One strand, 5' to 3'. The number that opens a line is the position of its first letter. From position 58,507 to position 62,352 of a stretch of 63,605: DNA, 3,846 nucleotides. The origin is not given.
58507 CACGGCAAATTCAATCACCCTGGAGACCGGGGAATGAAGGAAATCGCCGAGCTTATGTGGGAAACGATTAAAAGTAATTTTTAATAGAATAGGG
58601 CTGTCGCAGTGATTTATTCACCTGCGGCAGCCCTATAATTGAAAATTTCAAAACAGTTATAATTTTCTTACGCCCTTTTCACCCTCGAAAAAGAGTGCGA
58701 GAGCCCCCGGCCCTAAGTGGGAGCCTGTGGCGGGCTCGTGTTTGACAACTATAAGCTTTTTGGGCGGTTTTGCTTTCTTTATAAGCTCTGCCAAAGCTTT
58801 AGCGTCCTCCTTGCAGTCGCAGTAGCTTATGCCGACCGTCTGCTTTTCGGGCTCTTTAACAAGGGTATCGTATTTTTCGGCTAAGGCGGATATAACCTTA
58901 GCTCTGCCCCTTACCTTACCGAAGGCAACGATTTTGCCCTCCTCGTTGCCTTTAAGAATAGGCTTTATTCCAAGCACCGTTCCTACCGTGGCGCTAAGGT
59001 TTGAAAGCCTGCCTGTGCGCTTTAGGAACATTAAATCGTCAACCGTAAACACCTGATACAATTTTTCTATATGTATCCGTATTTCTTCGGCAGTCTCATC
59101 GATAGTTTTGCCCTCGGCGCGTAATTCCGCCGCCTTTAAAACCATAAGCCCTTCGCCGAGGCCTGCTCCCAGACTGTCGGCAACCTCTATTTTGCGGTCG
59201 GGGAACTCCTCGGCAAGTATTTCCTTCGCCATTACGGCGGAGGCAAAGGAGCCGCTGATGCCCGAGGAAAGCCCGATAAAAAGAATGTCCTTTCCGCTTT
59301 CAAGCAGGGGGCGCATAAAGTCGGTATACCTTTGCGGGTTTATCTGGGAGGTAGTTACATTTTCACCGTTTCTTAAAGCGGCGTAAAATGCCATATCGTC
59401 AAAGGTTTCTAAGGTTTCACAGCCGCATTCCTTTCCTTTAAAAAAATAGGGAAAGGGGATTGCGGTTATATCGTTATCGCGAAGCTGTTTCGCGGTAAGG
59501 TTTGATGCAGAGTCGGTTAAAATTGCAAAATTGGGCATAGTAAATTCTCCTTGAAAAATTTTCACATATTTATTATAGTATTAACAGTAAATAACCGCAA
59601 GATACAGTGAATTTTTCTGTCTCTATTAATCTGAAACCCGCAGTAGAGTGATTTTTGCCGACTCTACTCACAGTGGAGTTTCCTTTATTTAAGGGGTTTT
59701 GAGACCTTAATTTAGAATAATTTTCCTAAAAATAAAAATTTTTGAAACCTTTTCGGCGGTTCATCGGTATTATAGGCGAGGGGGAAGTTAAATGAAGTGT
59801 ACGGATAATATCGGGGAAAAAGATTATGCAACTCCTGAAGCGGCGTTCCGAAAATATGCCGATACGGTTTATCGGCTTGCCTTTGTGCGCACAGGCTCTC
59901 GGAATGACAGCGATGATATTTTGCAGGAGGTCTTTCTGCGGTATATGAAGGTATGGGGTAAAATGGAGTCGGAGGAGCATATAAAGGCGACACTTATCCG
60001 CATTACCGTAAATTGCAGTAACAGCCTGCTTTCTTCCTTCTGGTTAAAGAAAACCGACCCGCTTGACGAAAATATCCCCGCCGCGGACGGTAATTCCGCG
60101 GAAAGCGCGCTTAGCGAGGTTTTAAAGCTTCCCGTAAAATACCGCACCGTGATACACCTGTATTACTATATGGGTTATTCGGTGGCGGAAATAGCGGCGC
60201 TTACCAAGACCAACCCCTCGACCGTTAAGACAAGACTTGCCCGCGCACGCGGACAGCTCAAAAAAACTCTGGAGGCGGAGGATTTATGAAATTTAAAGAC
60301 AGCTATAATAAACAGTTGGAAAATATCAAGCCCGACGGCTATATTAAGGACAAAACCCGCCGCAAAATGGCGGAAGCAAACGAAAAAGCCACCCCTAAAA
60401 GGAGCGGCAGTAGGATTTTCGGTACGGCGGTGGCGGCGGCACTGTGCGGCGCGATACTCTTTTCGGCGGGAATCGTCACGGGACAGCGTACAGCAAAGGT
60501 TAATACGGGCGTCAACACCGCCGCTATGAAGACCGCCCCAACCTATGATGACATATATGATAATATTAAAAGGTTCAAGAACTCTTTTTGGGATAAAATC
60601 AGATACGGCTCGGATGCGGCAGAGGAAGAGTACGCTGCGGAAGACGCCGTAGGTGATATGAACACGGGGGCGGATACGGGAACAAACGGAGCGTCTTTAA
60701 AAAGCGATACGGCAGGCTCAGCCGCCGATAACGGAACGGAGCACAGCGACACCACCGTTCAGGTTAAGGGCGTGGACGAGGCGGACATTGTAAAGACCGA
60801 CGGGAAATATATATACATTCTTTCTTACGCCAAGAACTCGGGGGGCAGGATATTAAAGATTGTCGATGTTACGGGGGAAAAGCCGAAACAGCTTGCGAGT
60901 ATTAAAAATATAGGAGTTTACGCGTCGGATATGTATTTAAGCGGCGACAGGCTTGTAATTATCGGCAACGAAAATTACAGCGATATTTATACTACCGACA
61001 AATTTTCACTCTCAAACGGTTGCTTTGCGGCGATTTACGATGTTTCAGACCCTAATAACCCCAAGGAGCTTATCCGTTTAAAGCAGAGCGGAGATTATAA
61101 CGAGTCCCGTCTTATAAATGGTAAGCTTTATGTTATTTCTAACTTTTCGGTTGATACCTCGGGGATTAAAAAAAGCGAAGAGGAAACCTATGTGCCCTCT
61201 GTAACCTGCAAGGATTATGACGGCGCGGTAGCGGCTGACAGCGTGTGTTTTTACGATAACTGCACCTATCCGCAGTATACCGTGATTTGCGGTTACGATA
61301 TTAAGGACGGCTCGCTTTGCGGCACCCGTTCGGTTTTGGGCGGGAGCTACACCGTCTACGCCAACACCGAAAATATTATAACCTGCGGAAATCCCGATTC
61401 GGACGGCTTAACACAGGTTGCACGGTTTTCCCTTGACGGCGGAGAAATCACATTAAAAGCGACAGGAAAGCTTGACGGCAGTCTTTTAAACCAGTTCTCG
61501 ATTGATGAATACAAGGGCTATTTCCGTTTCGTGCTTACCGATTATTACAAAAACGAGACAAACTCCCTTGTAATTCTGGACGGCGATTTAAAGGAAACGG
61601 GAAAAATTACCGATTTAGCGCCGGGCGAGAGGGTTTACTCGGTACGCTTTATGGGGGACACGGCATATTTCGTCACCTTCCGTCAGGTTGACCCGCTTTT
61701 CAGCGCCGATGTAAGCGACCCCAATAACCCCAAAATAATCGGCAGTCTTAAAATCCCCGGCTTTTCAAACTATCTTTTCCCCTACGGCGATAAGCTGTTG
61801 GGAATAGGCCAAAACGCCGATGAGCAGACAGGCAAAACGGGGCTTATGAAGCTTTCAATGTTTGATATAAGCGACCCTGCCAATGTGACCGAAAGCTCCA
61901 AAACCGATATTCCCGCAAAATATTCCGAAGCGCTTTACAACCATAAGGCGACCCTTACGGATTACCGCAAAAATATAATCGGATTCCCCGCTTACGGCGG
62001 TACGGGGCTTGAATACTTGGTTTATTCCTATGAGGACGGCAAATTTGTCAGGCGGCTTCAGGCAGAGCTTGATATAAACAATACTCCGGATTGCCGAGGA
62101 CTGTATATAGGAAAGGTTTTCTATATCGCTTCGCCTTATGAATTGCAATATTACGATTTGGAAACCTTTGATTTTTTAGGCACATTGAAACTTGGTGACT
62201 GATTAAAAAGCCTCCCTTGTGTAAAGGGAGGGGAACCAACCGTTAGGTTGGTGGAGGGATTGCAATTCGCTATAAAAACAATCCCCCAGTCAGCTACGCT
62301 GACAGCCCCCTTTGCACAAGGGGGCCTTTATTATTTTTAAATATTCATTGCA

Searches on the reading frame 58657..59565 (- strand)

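Call 10: search_protein_families(library=pfam, proteins=[window:58657-59565:-], max_evalue=0.001)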
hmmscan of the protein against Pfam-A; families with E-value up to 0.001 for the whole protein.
window:58657-59565:- (302 aa): 1 family
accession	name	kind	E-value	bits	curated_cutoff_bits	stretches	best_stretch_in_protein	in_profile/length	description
PF02645.21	DegV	-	7.4e-68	229.3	27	1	13-294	2-278/280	Uncharacterised protein, DegV family COG1307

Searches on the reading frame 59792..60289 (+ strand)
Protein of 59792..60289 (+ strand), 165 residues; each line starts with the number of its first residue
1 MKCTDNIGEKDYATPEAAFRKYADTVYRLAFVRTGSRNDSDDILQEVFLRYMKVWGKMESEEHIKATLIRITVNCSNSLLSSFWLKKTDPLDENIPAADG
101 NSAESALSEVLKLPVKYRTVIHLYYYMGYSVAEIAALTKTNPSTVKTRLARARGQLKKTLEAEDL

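Call 10: search_protein_families(library=pfam, proteins=[window:59792-60289:+], max_evalue=0.001)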
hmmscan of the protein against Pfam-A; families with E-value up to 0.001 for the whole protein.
window:59792-60289:+ (165 aa): 5 families
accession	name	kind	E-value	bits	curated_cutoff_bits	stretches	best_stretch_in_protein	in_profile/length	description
PF08281.18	Sigma70_r4_2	-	1.8e-13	50.3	25.7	1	110-156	8-54/54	Sigma-70, region 4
PF04542.20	Sigma70_r2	-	1e-07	32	24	1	19-75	2-60/71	Sigma-70 region 2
PF04545.22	Sigma70_r4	-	5.6e-07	29.4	24.1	1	112-158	4-50/50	Sigma-70, region 4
PF07638.17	Sigma70_ECF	-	3.7e-06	27.4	21.1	1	104-160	127-183/185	ECF sigma factor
PF06530.18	Phage_antitermQ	-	0.00062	20.1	26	0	99-163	49-113/118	Phage antitermination protein Q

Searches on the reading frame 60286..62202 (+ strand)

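Call 10: search_protein_families(library=pfam, proteins=[window:60286-62202:+], max_evalue=0.001)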
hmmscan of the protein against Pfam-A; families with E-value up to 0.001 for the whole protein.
window:60286-62202:+ (638 aa): 1 family
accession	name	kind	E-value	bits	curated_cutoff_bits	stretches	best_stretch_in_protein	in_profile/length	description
PF09826.15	Beta_propel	-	2.9e-140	468.9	22.4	1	153-628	1-495/495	Beta propeller domain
